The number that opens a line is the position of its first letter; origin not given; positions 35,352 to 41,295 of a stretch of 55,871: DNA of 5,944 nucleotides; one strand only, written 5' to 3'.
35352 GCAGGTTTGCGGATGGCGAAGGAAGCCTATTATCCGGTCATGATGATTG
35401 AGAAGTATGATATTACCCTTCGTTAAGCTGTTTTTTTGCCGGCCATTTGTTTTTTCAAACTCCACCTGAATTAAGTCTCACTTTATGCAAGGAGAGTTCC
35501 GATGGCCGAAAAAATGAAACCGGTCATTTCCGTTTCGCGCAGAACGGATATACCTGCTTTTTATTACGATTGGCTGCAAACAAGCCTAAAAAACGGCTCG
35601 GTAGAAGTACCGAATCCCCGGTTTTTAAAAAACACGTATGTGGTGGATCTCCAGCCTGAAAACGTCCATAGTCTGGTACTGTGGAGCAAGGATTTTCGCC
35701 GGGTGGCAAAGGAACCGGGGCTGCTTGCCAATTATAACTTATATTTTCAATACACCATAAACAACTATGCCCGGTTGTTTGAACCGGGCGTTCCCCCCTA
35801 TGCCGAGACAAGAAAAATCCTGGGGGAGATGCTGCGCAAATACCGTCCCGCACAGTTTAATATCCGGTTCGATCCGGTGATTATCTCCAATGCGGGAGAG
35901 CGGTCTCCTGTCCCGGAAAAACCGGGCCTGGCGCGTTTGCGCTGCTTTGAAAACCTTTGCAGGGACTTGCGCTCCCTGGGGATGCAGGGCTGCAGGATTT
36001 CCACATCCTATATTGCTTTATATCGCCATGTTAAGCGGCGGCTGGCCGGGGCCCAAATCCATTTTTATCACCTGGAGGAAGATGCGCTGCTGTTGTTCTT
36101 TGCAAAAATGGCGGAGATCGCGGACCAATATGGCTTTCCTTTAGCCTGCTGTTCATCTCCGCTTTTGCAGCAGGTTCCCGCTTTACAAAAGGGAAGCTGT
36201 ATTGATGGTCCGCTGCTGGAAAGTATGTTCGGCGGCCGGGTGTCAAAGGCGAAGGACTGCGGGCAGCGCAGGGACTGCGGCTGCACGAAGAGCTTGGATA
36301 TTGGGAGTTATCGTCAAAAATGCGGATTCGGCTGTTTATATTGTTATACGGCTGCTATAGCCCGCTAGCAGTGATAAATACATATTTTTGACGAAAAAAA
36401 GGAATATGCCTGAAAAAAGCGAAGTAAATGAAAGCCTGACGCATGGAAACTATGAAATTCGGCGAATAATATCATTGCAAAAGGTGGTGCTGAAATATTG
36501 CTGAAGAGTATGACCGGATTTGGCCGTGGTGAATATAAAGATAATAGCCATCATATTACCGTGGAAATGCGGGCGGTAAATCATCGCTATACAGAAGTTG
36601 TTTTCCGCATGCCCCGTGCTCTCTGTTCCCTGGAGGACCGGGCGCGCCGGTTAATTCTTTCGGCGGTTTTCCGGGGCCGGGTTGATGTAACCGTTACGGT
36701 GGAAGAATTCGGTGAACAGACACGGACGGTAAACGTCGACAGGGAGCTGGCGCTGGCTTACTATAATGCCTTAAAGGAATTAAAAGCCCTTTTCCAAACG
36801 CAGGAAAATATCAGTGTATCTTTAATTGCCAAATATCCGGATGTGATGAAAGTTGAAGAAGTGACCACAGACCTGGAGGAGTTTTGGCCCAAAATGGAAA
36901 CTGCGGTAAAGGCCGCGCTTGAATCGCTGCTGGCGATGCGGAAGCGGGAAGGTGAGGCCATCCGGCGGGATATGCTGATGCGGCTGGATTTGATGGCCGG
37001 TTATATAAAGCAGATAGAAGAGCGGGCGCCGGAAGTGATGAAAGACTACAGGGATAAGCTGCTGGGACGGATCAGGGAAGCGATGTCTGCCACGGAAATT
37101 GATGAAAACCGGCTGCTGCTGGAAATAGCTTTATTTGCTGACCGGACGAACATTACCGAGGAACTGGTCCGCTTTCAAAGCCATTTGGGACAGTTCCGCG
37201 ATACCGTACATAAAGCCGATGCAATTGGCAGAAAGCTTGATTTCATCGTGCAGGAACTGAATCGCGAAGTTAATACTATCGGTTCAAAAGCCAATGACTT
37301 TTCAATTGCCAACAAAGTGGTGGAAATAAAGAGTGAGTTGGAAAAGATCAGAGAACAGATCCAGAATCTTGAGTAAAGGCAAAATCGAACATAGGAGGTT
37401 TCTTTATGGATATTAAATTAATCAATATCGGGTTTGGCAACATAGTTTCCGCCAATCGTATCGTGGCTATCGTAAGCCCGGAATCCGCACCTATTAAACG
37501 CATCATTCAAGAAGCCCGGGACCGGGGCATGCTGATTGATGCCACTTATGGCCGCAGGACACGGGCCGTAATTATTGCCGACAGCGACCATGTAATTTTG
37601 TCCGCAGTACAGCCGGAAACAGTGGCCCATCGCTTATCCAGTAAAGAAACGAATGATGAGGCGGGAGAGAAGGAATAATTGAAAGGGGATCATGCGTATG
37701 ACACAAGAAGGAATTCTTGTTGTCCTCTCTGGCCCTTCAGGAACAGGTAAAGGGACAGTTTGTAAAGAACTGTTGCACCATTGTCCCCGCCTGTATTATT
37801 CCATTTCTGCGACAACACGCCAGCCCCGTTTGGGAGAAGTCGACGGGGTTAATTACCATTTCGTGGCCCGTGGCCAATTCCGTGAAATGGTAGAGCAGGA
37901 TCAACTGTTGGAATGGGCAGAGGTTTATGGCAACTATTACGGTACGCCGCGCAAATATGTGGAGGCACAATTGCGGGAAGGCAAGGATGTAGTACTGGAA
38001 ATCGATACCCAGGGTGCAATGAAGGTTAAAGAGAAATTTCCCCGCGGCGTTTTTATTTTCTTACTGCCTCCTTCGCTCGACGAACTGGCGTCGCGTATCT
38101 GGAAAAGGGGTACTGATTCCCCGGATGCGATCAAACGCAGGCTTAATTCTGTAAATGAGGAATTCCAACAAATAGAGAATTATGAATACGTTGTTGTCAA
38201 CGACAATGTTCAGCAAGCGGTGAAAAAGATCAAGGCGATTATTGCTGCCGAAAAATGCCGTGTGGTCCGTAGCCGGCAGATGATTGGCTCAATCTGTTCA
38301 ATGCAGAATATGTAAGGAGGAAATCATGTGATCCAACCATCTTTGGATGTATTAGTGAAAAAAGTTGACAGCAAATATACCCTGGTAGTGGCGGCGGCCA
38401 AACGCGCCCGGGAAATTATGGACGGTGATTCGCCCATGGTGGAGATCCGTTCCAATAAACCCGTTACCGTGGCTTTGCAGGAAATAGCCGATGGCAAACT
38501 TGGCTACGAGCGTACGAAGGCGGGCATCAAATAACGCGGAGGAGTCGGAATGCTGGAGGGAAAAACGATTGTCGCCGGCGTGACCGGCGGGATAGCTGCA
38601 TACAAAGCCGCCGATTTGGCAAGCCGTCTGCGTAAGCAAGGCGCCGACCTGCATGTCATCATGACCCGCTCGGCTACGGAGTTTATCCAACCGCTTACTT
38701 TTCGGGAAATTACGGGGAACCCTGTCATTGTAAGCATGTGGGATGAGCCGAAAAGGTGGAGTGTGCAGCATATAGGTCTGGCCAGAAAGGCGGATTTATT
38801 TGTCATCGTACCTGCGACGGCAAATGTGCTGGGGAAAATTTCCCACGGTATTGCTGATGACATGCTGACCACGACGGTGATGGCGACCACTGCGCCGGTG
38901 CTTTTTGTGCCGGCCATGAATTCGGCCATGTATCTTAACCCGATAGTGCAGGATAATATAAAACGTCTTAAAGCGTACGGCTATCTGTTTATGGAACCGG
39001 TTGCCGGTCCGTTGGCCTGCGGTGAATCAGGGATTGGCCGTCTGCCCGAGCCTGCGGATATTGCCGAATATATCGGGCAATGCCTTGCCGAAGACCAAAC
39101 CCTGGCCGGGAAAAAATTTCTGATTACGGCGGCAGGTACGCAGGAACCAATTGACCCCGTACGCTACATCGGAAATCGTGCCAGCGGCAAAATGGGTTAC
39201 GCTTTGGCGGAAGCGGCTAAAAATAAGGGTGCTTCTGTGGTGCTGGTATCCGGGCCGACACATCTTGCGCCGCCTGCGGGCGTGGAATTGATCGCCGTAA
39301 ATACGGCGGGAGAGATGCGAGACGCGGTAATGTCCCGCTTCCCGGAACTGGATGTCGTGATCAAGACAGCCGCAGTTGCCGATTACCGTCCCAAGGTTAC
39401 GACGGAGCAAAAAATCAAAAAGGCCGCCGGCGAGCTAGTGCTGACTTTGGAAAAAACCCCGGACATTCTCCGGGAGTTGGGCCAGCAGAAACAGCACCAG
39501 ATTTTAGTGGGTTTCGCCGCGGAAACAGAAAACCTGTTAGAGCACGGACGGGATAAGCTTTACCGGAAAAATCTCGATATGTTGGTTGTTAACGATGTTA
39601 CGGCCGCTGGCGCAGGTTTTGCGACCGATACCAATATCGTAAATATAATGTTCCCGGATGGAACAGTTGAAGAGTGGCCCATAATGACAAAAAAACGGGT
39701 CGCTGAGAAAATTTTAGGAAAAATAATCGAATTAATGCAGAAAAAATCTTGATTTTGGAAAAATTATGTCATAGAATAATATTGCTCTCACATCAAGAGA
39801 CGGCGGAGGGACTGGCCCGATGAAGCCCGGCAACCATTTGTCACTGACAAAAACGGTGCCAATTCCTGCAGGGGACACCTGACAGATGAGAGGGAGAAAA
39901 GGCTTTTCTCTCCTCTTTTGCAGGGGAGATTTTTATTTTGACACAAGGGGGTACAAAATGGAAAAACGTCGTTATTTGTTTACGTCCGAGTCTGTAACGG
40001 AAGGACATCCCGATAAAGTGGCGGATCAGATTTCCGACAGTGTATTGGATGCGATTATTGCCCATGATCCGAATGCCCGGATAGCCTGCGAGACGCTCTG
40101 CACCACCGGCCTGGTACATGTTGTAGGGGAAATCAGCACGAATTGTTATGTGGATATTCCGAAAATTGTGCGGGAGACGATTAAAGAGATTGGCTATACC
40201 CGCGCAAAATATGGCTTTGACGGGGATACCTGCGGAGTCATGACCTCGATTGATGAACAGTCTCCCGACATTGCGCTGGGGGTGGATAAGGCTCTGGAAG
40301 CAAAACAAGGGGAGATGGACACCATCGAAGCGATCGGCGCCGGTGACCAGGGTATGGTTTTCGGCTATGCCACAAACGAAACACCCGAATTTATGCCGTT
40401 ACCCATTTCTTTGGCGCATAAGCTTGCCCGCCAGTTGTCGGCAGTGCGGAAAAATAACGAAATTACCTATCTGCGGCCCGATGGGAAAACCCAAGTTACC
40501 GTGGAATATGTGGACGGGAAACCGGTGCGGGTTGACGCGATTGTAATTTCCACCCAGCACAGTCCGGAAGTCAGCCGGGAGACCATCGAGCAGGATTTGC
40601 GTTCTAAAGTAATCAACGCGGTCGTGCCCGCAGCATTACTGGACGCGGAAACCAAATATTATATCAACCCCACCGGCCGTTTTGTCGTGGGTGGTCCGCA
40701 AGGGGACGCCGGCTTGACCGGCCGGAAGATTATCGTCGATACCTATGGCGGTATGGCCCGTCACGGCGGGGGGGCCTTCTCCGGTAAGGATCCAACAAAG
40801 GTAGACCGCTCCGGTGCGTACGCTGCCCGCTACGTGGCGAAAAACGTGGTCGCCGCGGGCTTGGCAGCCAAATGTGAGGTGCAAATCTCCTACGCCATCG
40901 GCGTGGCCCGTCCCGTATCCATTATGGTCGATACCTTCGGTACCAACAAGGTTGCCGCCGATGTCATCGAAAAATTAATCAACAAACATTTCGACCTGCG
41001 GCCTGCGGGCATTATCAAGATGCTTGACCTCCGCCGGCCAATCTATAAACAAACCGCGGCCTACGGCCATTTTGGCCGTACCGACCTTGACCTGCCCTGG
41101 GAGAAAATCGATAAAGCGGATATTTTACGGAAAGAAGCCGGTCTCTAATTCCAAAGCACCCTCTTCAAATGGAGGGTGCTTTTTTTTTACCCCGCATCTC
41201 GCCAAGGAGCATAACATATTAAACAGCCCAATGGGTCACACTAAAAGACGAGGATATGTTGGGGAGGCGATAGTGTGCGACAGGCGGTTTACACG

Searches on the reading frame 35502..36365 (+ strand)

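Call 18: search_protein_families(library=pfam, proteins=[window:35502-36365:+], max_evalue=0.001)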
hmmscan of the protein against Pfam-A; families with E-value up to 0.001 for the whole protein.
window:35502-36365:+ (288 aa): 1 family
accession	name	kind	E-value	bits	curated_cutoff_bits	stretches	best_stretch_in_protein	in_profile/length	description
PF08902.16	DUF1848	-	4.2e-61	207.5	30.5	1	8-282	1-261/262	Domain of unknown function (DUF1848)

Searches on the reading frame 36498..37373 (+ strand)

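Call 18: search_protein_families(library=pfam, proteins=[window:36498-37373:+], max_evalue=0.001)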
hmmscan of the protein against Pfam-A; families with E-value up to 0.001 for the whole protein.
window:36498-37373:+ (292 aa): 2 families
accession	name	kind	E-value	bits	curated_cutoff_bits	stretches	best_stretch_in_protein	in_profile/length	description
PF03755.18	YicC-like_N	-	1.3e-46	159.3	25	1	2-156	1-155/156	Endoribonuclease YicC-like, N-terminal region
PF08340.16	YicC-like_C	-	9.2e-45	152.1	27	1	173-292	1-120/120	Endoribonuclease YicC-like, C-terminal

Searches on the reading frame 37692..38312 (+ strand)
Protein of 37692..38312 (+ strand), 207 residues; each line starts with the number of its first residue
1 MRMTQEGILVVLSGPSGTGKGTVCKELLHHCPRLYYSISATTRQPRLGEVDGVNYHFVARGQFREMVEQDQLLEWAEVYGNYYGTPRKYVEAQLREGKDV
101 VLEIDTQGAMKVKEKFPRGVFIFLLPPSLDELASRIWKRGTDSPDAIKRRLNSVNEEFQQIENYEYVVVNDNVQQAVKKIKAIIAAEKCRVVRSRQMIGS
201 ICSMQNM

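Call 19: search_protein_families(library=pfam, proteins=[window:37692-38312:+], max_evalue=0.001)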
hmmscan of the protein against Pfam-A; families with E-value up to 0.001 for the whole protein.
window:37692-38312:+ (207 aa): 4 families
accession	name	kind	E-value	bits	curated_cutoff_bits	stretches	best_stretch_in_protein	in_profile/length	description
PF00625.27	Guanylate_kin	-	2.4e-48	164.7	25.2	1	9-186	4-181/182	Guanylate kinase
PF13238.12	AAA_18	-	9e-07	29.8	29.4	1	10-145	1-117/128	AAA domain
PF13671.12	AAA_33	-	4.6e-05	24.2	27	1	9-150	1-132/143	AAA domain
PF13191.12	AAA_16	-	0.00015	22.7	32.6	1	9-75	26-81/167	AAA ATPase domain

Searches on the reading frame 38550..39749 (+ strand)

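Call 19: search_protein_families(library=pfam, proteins=[window:38550-39749:+], max_evalue=0.001)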
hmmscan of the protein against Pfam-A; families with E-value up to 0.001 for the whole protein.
window:38550-39749:+ (400 aa): 2 families
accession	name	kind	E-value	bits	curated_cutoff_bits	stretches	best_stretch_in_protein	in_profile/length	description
PF04127.22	DFP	-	2.1e-73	246.6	22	1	185-366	1-185/186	DNA/pantothenate metabolism flavoprotein C-terminal domain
PF02441.25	Flavoprotein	-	4.5e-35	121.1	22.7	1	5-175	1-158/162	Flavoprotein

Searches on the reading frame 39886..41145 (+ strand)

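Call 19: search_protein_families(library=pfam, proteins=[window:39886-41145:+], max_evalue=0.001)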
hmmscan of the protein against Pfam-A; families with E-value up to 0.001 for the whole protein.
window:39886-41145:+ (420 aa): 3 families
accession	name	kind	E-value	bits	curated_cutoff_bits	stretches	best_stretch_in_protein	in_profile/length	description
PF02773.21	S-AdoMet_synt_C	-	3.1e-71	238.2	25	1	268-407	1-138/138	S-adenosylmethionine synthetase, C-terminal domain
PF02772.21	S-AdoMet_synt_M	-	5.9e-52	175.3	29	1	150-266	2-120/120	S-adenosylmethionine synthetase, central domain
PF00438.25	S-AdoMet_synt_N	-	7.8e-46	155.1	33.1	1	30-127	2-99/99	S-adenosylmethionine synthetase, N-terminal domain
